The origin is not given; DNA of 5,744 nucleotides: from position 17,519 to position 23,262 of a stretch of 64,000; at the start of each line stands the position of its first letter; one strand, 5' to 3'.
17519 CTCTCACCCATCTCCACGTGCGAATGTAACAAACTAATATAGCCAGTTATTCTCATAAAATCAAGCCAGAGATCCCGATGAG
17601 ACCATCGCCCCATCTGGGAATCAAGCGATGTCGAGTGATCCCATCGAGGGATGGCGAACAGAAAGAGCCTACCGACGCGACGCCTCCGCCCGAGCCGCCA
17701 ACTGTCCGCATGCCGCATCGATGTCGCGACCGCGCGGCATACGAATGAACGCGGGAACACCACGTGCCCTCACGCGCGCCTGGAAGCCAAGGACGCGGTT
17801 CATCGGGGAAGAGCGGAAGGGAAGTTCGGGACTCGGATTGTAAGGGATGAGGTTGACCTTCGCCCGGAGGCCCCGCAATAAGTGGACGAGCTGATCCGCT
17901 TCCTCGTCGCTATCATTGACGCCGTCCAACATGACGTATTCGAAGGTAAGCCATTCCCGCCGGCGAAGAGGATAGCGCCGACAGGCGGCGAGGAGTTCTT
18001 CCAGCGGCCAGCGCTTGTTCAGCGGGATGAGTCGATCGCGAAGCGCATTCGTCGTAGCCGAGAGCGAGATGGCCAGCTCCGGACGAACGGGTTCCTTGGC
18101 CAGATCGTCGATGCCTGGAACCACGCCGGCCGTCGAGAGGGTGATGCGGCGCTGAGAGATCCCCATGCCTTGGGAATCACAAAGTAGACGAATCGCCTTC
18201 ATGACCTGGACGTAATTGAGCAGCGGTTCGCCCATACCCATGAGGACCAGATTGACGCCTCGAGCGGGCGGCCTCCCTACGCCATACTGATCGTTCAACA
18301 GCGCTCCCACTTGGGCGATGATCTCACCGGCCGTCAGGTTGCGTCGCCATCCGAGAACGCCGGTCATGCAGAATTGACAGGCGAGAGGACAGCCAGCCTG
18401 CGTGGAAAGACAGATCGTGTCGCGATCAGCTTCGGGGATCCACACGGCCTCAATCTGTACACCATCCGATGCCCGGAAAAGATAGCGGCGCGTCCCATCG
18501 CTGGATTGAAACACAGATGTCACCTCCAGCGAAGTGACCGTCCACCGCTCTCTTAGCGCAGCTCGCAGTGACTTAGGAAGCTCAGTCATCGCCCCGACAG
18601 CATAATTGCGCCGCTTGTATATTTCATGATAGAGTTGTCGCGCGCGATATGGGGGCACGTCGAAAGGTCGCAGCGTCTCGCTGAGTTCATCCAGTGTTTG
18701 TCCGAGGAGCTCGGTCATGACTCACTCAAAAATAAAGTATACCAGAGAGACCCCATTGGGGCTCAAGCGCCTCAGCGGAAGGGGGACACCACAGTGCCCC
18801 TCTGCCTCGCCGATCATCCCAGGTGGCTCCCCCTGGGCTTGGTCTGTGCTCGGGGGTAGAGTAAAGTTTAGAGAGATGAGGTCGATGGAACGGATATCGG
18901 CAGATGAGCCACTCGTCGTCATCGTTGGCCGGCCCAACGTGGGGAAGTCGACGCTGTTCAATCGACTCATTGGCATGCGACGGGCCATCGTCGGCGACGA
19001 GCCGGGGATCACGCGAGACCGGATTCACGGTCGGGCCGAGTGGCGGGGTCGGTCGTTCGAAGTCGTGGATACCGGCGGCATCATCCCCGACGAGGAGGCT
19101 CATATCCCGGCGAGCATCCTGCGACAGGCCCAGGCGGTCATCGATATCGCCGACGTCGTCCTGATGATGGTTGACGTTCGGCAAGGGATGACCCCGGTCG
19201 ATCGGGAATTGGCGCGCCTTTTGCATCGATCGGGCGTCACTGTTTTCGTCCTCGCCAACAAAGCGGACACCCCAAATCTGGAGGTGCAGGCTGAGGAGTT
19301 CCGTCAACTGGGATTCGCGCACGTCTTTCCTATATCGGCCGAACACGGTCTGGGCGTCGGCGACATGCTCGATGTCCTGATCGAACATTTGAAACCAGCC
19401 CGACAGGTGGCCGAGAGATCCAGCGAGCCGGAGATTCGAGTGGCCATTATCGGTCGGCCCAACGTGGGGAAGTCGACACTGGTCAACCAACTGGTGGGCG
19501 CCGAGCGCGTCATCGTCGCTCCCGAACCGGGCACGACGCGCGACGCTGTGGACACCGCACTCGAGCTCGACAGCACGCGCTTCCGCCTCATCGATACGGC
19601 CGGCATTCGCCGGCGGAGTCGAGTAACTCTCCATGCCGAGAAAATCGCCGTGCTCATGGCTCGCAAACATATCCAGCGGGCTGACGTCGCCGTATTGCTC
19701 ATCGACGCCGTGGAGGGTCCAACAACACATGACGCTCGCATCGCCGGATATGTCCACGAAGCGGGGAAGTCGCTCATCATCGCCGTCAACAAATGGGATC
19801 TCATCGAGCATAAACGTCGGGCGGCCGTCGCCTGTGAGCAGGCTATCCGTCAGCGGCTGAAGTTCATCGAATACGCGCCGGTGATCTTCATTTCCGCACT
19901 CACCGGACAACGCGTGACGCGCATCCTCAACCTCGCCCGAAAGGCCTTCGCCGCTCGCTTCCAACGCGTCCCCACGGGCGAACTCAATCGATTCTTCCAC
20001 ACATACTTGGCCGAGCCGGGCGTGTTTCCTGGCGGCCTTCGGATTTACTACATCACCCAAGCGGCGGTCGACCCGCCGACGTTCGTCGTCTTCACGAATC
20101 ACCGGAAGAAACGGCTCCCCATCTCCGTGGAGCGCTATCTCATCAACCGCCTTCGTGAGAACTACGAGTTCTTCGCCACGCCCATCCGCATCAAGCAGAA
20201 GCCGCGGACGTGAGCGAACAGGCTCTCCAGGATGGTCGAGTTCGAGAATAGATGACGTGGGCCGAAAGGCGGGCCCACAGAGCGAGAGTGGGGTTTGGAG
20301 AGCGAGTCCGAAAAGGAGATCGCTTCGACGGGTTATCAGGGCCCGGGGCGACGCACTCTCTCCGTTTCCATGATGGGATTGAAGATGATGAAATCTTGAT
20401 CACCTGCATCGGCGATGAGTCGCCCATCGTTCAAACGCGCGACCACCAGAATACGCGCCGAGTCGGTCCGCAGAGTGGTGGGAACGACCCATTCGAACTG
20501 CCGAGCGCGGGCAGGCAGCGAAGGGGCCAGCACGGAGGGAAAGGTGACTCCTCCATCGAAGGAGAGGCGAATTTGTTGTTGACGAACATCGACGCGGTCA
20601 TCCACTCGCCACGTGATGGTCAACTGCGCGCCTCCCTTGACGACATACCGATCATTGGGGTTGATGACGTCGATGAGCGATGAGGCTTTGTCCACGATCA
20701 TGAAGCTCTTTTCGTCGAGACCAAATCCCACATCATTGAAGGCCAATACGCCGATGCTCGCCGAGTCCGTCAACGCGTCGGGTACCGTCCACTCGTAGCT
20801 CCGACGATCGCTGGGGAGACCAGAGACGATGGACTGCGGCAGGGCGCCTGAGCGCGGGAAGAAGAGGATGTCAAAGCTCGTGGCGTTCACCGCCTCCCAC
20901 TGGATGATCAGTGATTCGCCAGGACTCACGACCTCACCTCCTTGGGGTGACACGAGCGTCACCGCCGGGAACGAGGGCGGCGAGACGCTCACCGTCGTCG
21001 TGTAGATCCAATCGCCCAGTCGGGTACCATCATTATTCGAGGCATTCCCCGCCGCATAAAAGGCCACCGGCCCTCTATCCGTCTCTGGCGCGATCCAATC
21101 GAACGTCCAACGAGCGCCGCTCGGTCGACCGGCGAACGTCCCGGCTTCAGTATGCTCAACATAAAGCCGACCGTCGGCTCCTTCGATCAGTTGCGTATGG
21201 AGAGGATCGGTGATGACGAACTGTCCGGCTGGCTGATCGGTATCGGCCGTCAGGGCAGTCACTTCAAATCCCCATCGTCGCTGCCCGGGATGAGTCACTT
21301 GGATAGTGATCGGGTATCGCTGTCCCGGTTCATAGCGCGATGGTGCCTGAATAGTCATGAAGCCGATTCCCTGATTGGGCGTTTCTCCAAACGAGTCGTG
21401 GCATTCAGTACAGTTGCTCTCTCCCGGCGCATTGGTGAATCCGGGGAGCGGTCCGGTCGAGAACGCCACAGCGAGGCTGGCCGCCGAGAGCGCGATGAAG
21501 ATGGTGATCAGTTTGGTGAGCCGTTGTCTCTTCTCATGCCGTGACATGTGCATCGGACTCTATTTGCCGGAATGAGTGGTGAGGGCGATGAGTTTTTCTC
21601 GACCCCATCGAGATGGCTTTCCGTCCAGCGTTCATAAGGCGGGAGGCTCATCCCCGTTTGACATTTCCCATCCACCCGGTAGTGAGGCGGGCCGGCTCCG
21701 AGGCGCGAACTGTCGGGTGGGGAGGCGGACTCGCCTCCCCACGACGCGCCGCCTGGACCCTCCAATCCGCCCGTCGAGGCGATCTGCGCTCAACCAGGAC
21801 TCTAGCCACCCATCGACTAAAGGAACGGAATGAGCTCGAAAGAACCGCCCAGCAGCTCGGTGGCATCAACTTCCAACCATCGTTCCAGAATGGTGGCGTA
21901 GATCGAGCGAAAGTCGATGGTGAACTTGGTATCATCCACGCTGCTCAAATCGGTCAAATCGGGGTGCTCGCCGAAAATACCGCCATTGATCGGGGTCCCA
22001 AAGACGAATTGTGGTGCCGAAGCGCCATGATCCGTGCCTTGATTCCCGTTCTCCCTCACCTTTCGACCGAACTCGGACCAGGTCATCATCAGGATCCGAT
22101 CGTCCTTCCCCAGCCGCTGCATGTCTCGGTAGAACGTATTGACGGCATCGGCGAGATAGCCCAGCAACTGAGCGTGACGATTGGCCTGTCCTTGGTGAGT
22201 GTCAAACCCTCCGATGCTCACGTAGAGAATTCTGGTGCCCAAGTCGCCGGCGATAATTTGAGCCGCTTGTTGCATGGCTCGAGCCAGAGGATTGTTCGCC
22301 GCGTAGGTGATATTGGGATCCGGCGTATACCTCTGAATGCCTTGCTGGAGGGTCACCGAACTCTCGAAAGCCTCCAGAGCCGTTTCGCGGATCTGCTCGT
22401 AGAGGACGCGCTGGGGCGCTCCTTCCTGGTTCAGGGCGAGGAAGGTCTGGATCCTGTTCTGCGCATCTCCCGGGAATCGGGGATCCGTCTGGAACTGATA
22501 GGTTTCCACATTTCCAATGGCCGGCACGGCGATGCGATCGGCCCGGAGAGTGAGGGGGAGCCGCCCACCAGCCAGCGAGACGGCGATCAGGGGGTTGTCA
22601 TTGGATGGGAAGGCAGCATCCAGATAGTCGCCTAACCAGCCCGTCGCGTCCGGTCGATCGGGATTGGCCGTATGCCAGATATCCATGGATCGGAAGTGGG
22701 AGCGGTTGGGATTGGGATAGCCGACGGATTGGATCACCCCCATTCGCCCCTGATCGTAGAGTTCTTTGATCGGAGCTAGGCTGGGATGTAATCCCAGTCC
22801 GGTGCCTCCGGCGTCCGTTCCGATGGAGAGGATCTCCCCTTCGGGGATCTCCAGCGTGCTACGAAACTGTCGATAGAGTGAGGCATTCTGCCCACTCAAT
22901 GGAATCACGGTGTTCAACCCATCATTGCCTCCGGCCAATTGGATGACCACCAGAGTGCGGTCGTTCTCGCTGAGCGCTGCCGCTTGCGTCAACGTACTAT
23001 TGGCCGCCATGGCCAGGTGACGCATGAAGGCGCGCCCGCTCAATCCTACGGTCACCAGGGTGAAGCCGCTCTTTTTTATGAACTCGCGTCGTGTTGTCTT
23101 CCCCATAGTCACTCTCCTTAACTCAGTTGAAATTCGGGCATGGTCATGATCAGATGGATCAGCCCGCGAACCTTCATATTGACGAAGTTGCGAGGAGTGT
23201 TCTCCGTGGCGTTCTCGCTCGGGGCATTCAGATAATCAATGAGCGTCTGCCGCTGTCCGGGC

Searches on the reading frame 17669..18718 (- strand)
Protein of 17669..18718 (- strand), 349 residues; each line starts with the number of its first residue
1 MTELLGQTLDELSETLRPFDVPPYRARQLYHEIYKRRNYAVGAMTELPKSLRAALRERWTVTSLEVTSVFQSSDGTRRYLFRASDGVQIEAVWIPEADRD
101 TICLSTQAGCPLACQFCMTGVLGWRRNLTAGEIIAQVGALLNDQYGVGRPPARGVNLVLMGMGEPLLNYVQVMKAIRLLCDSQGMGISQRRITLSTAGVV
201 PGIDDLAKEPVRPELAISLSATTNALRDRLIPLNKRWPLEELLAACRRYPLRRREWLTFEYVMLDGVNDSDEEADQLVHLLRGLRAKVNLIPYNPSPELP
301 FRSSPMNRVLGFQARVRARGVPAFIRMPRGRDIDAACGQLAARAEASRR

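Call 88: search_protein_families(library=pfam, proteins=[window:17669-18718:-], max_evalue=1e-12)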
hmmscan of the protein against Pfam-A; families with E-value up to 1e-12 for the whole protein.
window:17669-18718:- (349 aa): 1 family
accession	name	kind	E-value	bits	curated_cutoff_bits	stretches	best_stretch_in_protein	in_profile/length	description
PF04055.27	Radical_SAM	-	8.2e-14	52.6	29.5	1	105-275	2-163/166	Radical SAM superfamily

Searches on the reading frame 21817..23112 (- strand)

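Call 89: search_protein_families(library=pfam, proteins=[window:21817-23112:-], max_evalue=1e-12)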
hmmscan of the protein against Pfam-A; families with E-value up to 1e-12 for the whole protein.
window:21817-23112:- (431 aa): 1 family
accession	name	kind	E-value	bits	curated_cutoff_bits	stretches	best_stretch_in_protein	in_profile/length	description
PF07394.17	DUF1501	-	1.9e-25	90.3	27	1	130-410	105-359/390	Protein of unknown function (DUF1501)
